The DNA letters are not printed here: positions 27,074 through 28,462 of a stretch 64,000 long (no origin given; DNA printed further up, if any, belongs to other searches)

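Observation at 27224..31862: Self-contained sigma-54 circuit embedded in an Hdr/Mvh electron-bifurcation cluster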

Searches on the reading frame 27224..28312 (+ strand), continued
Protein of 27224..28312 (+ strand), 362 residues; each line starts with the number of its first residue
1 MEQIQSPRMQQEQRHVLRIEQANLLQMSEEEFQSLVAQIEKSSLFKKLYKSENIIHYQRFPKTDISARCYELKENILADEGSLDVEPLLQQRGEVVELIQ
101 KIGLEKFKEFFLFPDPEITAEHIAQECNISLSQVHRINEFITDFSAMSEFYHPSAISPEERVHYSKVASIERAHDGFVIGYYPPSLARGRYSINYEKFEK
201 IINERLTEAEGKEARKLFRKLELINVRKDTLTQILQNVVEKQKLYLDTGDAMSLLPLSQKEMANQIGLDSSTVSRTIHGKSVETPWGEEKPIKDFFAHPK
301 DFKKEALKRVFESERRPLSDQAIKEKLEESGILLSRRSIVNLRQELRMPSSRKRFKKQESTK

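Call 17: search_solved_structures(query=A1, max_evalue=1, show_alignments=3)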
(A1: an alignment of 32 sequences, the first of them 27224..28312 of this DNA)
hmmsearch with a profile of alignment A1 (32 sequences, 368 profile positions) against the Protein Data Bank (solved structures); distinct sequences matched with E-value up to 1: 25.
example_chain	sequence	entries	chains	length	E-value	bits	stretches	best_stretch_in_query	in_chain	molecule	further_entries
5nwt_M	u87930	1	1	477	3.8e-17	65.7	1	207-362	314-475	RNA polymerase sigma-54 factor,RNA polymerase sigma-54 factor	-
9q91_M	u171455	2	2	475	5.7e-17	65.1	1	207-362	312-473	RNA polymerase sigma-54 factor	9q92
7qv9_M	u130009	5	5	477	5.7e-17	65.1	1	207-362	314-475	RNA polymerase sigma-54 factor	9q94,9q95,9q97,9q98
5ui8_M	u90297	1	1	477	5.7e-17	65.1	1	207-362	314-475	RNA polymerase sigma-54 factor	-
7qwp_M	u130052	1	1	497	6.2e-17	65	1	207-362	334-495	RNA polymerase sigma-54 factor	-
7qxi_M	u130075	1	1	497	6.2e-17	65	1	207-362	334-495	RNA polymerase sigma-54 factor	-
9q90_M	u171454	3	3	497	6.2e-17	65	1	207-362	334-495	RNA polymerase sigma-54 factor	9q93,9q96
5ui5_I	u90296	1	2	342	2.4e-16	63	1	157-361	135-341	RNA polymerase sigma factor RpoN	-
8re4_M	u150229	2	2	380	3.1e-16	62.7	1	174-358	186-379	RNA polymerase sigma-54 factor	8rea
9mse_M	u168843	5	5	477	3.4e-16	62.5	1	209-362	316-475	RNA polymerase sigma-54 factor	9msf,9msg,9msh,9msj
8f1i_M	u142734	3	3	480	3.5e-16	62.5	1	209-362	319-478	RNA polymerase sigma-54 factor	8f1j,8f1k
8reb_M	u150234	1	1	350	1.5e-14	57.2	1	214-358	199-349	RNA polymerase sigma-54 factor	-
6gfw_M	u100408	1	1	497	3e-14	56.1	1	207-362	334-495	RNA polymerase sigma-54 factor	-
6gh5_M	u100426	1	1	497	3.2e-14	56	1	208-362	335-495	RNA polymerase sigma-54 factor,RNA polymerase sigma-54 factor,RNA polymerase sigma-54 fact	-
6gh6_M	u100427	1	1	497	3.2e-14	56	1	208-362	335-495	RNA polymerase sigma-54 factor,RNA polymerase sigma-54 factor,RNA polymerase sigma-54 fact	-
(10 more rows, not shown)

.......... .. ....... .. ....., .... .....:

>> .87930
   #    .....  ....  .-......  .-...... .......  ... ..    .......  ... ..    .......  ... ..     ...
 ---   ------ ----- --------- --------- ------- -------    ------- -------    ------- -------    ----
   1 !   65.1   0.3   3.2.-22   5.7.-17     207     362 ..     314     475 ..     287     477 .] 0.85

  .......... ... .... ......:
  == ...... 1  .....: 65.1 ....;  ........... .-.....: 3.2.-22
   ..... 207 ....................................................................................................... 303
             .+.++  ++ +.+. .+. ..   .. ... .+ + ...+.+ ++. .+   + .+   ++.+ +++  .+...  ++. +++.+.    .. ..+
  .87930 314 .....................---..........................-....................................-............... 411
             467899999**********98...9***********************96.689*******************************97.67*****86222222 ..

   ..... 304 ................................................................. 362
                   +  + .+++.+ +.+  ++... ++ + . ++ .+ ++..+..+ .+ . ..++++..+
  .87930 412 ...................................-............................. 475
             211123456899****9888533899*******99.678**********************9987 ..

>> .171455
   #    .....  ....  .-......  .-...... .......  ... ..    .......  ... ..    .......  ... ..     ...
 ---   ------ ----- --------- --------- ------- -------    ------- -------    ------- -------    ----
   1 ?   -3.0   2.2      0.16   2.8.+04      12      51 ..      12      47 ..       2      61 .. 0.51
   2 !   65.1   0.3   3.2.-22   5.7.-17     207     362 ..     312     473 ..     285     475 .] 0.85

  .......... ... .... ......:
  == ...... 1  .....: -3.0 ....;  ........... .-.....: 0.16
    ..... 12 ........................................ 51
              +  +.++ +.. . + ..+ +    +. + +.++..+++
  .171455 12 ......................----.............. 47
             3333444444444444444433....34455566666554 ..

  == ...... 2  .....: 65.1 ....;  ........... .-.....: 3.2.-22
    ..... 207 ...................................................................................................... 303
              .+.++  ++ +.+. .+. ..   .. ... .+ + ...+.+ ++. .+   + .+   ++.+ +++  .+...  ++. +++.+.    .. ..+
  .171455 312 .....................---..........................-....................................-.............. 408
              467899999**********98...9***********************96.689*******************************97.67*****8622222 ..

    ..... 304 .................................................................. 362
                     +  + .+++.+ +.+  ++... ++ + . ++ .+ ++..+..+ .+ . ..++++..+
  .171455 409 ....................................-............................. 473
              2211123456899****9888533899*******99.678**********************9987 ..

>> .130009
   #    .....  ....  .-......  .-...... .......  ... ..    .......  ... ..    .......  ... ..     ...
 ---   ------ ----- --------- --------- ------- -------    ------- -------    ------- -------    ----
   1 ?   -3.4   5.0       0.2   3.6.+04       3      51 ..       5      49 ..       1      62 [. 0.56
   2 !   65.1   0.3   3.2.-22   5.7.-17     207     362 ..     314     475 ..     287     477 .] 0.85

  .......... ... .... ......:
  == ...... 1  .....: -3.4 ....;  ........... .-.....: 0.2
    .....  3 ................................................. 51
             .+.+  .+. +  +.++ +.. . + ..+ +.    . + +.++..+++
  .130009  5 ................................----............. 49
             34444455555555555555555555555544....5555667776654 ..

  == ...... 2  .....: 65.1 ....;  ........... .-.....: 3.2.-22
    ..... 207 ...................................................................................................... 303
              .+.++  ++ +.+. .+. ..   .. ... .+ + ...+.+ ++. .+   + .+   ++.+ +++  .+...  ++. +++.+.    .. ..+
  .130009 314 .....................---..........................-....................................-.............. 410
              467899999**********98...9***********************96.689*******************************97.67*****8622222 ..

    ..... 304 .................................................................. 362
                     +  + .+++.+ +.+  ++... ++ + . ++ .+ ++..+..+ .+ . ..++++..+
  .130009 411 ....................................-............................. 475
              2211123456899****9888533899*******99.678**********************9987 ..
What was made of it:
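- On Sigma-54 (RpoN) family: HMMER places family residues 12-51 on E. coli residues 12-47, but with a negative score (call 17).
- Tried and rejected: It agrees with the fragments printed in call 17.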

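Call 25: predict_structure(alignment_id=A1)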
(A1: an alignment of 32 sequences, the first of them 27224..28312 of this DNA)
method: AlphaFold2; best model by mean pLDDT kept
length: 362 residues; sequences in the alignment: 32
mean_pLDDT: 75.5   pTM: 0.60
mean pLDDT of the five models: 75.5, 73.6, 67.0, 66.6, 59.0
residues with pLDDT >= 90: 34; 70-90: 241; 50-70: 42; < 50: 45
segments of 3 or more residues with pLDDT < 50: 1-6, 72-84, 146-162, 356-358, 360-362
pLDDT, mean of each block of 10 residues (from residue 1): 44 64 76 85 89 87 73 42 49 78 79 75 89 83 55 39 72 86 83 88 80 89 89 91 86 79 80 82 88 81 77 75 81 80 78 52 41
secondary structure, 60 per line:
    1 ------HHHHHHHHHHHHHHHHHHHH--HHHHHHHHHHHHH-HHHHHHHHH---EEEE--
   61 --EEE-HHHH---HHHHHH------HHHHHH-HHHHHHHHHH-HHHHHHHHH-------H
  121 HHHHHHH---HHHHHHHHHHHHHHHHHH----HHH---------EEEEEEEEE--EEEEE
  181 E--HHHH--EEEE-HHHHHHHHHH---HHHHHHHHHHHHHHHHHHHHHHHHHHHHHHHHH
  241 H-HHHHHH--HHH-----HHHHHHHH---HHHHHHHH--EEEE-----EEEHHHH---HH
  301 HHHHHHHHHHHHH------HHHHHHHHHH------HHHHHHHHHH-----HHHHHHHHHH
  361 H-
elements in order: H7-26 H29-41 H43-51 E55-58 E63-65 H67-70 H74-79 H86-91 H93-102 H104-112 H120-127 H131-148 E165-173 E176-181 H184-187 E190-193 H195-204 H208-241 H243-248 H259-266 H270-277 E280-283 E289-291 H292-295 H299-313 H320-329 H336-345 H351-361

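Call 27: find_related_loci(query=A1, collection=genome_contigs, flank=10000)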
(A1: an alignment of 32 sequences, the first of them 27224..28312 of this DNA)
Query A1 (362 aa) in genome_contigs; peptide patterns used: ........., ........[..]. (x = any residue, [..] = any of these).
99 stretches matched a pattern; 61 encode a relative of the query (tblastn E <= 1e-3); 60 distinct loci.
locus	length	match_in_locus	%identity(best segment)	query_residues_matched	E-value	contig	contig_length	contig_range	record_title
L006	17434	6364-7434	57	1-356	1e-134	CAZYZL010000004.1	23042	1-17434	MAG TPA_asm: uncultured Dehalococcoidales bacterium isolate SRP098346_co1_430 genome assembly, contig: NODE_1961_length_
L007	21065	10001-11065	57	1-356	4e-133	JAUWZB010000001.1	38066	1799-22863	MAG: Dehalococcoidales bacterium isolate CSMAG_2725 CSMAG_2725_k141_883284_length_38066_cov_32.9814, whole genome shotgu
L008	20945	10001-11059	59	1-354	7e-133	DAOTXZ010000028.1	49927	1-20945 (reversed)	MAG TPA_asm: Dehalococcoidia bacterium isolate H23_298 k115_648125, whole genome shotgun sequence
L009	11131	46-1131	55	2-362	2e-132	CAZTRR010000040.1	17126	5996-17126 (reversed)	MAG TPA_asm: uncultured Dehalococcoidales bacterium isolate SRP068000_co2_18 genome assembly, contig: NODE_2791_length_1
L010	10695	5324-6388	56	1-354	4e-131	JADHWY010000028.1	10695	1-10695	MAG: Dehalococcoidales bacterium isolate BS750m-G39 BS-750m-C11548, whole genome shotgun sequence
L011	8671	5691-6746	57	1-353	7e-131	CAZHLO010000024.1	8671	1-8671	MAG TPA_asm: uncultured Dehalococcoidales bacterium isolate binchicken_co10_152 genome assembly, contig: NODE_6901_lengt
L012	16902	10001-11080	56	1-358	2e-130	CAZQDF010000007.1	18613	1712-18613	MAG TPA_asm: uncultured Dehalococcoidales bacterium isolate binchicken_co89_80 genome assembly, contig: NODE_5304_length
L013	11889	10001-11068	56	1-354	2e-130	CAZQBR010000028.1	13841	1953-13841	MAG TPA_asm: uncultured Dehalococcoidales bacterium isolate SRP068000_co3_165 genome assembly, contig: NODE_5175_length_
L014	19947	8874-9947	54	1-355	9e-130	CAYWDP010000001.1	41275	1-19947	MAG TPA_asm: uncultured Dehalococcoidia bacterium isolate SRP239594_co1_65 genome assembly, contig: NODE_176_length_4127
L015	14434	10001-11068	56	1-354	8e-130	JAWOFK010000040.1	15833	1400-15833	MAG: Dehalococcoidia bacterium isolate BLK6-1.bin.245 k191_227793, whole genome shotgun sequence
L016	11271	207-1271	55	1-354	9e-130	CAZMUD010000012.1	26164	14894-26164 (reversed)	MAG TPA_asm: uncultured Dehalococcoidales bacterium isolate binchicken_co196_370 genome assembly, contig: NODE_2193_leng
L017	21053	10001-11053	55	1-352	2e-129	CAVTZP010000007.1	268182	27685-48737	MAG: uncultured delta proteobacterium isolate MFD04408.bin.1.96 genome assembly, contig: contig_37181, whole genome shot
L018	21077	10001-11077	55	1-356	3e-129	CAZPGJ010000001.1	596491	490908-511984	MAG TPA_asm: uncultured Dehalococcoidales bacterium isolate binchicken_co294_83 genome assembly, contig: NODE_8_length_5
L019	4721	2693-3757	55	1-354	1e-130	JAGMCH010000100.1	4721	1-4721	MAG: Dehalococcoidales bacterium isolate RS_16_7 ZL425.bin.7.fa_100, whole genome shotgun sequence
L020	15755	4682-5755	56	1-356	9e-129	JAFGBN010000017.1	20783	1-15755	MAG: Dehalococcoidia bacterium isolate Zod_Metabat.1036 k87_1970846, whole genome shotgun sequence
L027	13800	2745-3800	54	1-351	4e-126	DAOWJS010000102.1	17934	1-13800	MAG TPA_asm: Dehalococcoidales bacterium isolate CSMAG_2075 CSMAG_2075_k141_425424_length_17934_cov_62.4206, whole genom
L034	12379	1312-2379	53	1-354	5e-124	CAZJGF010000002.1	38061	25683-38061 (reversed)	MAG TPA_asm: uncultured Dehalococcoidales bacterium isolate binchicken_co34_567 genome assembly, contig: NODE_1478_lengt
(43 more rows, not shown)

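Call 29: fold_search(model_id=the predicted structure, library=pdb)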
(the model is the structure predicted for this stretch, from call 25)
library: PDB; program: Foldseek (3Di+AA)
matches with E <= 10: 515; with E <= 0.001: 26
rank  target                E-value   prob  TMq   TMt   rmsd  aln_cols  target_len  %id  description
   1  8f1k_M                1.8e-11  1.00  0.40  0.36  20.8       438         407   16  SigN RNA polymerase early-melted intermediate bound to full duplex DNA fragment dhsU36 (-12T) (released 2023-04-05)
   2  8f1j_M                8.5e-11  1.00  0.39  0.35  20.7       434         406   16  SigN RNA polymerase early-melted intermediate bound to mismatch DNA fragment dhsU36mm2 (-12A) (released 2023-04-05)
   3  9msf_M                1.4e-10  1.00  0.39  0.35  22.1       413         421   17  de novo SigN RNA polymerase transcription initiation intermediate with post-catalytic bEBP state (RPi1 closed ring) (released 2025-08-13)
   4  9msg_M                1.4e-10  1.00  0.36  0.30  25.1       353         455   17  De novo SigN RNA polymerase transcription initiation intermediate with bound SigN-RII (released 2025-08-13)
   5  8f1i_M                2.1e-10  1.00  0.39  0.36  22.1       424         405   18  SigN RNA polymerase early-melted intermediate bound to mismatch fragment dhsU36mm1 (-12T) (released 2023-04-05)
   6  9mse_M                5.1e-10  1.00  0.39  0.34  22.5       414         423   17  de novo SigN RNA polymerase transcription initiation intermediate with pre-catalytic bEBP state (RPi1 open ring) (released 2025-08-13)
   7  9q97_M                1.6e-09  1.00  0.36  0.32  23.6       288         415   18  CryoEM structure of bacterial transcription intermediate complex mediated by activator PspF containing nifH promoter D (released 2025-03-26)
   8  7qwp_M                1.6e-09  1.00  0.41  0.37  23.8       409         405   16  CryoEM structure of bacterial transcription close complex (RPc) (released 2022-11-09)
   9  7qv9_M                6.7e-08  1.00  0.40  0.35  22.9       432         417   17  CryoEM structure of bacterial transcription intermediate complex mediated by activator PspF (released 2022-11-09)
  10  9q92_M                8.3e-08  1.00  0.35  0.31  21.9       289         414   17  CryoEM structure of bacterial transcription intermediate complex mediated by activator PspF containing nifH promoter D (released 2025-07-16)
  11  5ui5_V                9.7e-08  1.00  0.38  0.42  21.0       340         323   23  Crystal structure of Aquifex aeolicus sigmaN bound to promoter DNA (released 2017-02-22)
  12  9q98_M                1.3e-07  1.00  0.38  0.34  23.7       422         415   17  CryoEM structure of bacterial transcription intermediate complex mediated by activator PspF containing nifH promoter D (released 2025-03-26)
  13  9msh_M                1.4e-07  1.00  0.34  0.34  21.9       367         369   17  de novo SigN RNA polymerase open complex (RPo) (released 2025-08-13)
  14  9msj_M                3.1e-07  1.00  0.37  0.36  22.4       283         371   19  de novo SigN RNA polymerase NTP-bound open complex (RPo+2A) (released 2025-08-13)
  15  7qxi_M                3.1e-07  1.00  0.38  0.35  23.2       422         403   15  Cryo-EM structure of RNA polymerase-sigma54 holo enzyme with promoter DNA closed complex (released 2022-11-09)
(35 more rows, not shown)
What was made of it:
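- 27224..28312 (+): Compact sigma-54-family protein (362 aa). Residues 1-51 resemble region I. Residues 52-117 form a short lineage-specific segment. From residue 118 on, the protein aligns with the canonical C-terminal CBD subdomain, the ELH-HTH (-12 reader) and the RpoN box (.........). The top 28 Foldseek hits are all sigma-54 chains (call 29).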

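Call 53: search_protein_families(library=pfam, alignment_id=A1, max_evalue=10)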
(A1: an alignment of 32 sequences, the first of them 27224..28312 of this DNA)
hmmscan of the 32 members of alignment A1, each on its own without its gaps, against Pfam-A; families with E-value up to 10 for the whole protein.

A. member 1, window:27224-28312:+ (362 aa): 14 families
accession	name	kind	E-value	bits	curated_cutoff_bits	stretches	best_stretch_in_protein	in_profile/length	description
PF04552.19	Sigma54_DBD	-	9.9e-26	90.8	22.8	1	211-354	8-158/160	Sigma-54, DNA binding domain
PF13412.12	HTH_24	-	5.2e-05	23.2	21.9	2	257-275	18-36/48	Winged helix-turn-helix DNA-binding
PF13545.12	HTH_Crp_2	-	9.4e-05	22.7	27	1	251-277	17-43/70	Crp-like helix-turn-helix domain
PF09339.16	HTH_IclR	-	0.0011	19.2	22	1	256-277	18-39/52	IclR helix-turn-helix domain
PF12802.13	MarR_2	-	0.008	16.8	27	1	256-278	18-42/61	MarR family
PF01047.28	MarR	-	0.017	15.4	24.6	1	256-278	17-39/59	MarR family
PF04545.22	Sigma70_r4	-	0.021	14.8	24.1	1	116-137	19-40/50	Sigma-70, region 4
PF13404.12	HTH_AsnC-type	-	0.025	14.8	27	1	257-277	18-38/42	AsnC-type helix-turn-helix domain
PF20432.4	Xre-like-HTH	-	0.027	15.2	25.8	1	252-275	19-42/63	Antitoxin Xre-like helix-turn-helix domain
PF08279.18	HTH_11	-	0.039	14.3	25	0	116-136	14-34/55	HTH domain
PF12840.13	HTH_20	-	0.054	13.9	27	0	256-278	18-40/51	Helix-turn-helix domain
PF13443.12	HTH_26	-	0.072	13.8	22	1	258-281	12-35/63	Cro/C1-type HTH DNA-binding domain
PF13384.12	HTH_23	-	0.082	13.2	24.6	1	118-137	18-37/50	Homeodomain-like domain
PF13560.12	HTH_31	-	0.2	12.5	27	1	257-281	15-39/64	Helix-turn-helix domain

B. families by the number of members that match (of 32 scanned): 60 families (the first 25 are shown)
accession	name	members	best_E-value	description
PF04552.19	Sigma54_DBD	32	7.1e-26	Sigma-54, DNA binding domain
PF13545.12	HTH_Crp_2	32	3.9e-06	Crp-like helix-turn-helix domain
PF01381.28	HTH_3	30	6.1e-08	Helix-turn-helix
PF01047.28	MarR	30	0.00049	MarR family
PF13412.12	HTH_24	28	1.8e-06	Winged helix-turn-helix DNA-binding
PF13730.12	HTH_36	27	0.00024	Helix-turn-helix domain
PF12802.13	MarR_2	25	4e-05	MarR family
PF13276.12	HTH_21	17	0.001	HTH-like domain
PF09339.16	HTH_IclR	15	5.7e-05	IclR helix-turn-helix domain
PF09048.16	Cro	14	0.02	Cro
PF13560.12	HTH_31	13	0.00031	Helix-turn-helix domain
PF08281.18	Sigma70_r4_2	13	0.0022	Sigma-70, region 4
PF13404.12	HTH_AsnC-type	12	0.00084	AsnC-type helix-turn-helix domain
PF13565.12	HTH_32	11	0.017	Homeodomain-like domain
PF12728.13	HTH_17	10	0.0011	Helix-turn-helix domain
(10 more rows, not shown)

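Call 55: search_protein_representatives(protein=window:27224-28312:+)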
Query: 362 residues. Proteins with E-value up to 0.001 (for the whole library): 7198; up to 1e-10: 927; up to 1e-30: 175. The best 150 are listed.
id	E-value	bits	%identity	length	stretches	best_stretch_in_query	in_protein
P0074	7.6e-121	419.6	54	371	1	2-355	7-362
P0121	1.5e-82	293.8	43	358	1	2-351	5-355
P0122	1.1e-78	281.0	41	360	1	5-351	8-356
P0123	8.8e-75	268.2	42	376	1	9-357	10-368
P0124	1.1e-74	267.9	40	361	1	2-353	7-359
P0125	5.2e-74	265.7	42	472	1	2-354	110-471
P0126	9.8e-74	264.8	40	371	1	4-354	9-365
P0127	1.3e-72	261.1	42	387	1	3-356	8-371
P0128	2.8e-72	260.0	40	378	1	6-356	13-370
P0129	3.6e-72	259.6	40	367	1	8-354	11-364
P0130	1.4e-71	257.7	39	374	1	3-358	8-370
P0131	2.1e-71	257.1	41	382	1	6-351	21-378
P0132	2.0e-70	253.9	39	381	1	3-355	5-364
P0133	7.8e-69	248.7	53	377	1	2-224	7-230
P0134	1.4e-67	244.5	39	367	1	2-354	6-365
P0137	1.5e-66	241.2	35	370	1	8-357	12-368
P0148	1.3e-61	224.9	34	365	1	8-354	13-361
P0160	8.9e-58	212.4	33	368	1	3-347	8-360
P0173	5.5e-54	199.9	31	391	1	6-356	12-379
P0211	6.7e-47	176.6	31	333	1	22-346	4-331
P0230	5.7e-44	167.0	30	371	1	3-350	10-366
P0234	2.2e-42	161.8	30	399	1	9-352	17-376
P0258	1.7e-37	145.7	28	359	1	18-333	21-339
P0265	4.9e-36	140.9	30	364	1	6-347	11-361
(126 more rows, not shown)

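Call 56: list_cluster_members(proteins=[P0121, P0123, P0130, P0137, P0148, P0160, P0173, P0211, P0230, P0258])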
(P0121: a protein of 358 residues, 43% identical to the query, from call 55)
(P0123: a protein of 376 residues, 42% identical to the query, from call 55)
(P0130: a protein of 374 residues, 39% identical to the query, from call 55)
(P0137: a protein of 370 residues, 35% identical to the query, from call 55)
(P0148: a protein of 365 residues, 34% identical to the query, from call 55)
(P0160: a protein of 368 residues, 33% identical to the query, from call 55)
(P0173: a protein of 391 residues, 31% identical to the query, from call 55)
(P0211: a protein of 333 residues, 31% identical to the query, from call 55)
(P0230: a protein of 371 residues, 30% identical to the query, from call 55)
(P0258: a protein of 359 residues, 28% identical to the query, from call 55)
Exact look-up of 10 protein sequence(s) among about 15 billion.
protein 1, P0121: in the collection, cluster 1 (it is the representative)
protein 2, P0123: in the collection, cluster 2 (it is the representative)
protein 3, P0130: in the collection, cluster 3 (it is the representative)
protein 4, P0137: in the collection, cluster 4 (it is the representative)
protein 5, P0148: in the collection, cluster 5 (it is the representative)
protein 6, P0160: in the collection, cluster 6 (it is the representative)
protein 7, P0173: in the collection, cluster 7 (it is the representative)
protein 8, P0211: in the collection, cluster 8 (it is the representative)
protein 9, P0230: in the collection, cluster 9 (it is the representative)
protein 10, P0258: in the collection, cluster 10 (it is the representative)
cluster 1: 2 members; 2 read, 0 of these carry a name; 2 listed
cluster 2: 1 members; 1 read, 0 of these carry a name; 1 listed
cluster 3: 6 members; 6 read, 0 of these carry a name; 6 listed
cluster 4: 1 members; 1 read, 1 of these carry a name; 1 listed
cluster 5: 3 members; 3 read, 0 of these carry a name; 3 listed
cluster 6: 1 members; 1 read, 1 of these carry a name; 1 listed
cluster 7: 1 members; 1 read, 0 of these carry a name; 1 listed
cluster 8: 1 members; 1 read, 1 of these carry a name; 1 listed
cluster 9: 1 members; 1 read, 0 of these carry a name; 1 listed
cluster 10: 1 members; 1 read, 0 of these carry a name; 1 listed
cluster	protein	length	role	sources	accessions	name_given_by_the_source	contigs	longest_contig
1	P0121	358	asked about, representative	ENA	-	-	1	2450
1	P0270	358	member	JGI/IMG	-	-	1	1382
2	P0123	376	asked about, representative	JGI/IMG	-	-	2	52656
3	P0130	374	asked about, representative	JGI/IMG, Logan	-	-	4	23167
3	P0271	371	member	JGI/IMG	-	-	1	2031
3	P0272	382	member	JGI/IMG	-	-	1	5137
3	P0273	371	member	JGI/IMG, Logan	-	-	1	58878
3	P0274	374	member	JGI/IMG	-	-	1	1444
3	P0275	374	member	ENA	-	-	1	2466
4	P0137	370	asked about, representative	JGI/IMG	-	DNA-directed RNA polymerase specialized sigma54-like protein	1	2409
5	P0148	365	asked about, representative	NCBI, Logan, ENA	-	-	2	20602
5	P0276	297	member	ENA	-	-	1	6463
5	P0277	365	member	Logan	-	-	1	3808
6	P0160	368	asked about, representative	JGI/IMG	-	DNA-directed RNA polymerase specialized sigma54-like protein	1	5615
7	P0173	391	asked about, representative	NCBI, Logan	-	-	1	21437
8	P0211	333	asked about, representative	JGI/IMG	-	hypothetical protein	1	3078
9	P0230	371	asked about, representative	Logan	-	-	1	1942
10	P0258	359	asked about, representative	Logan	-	-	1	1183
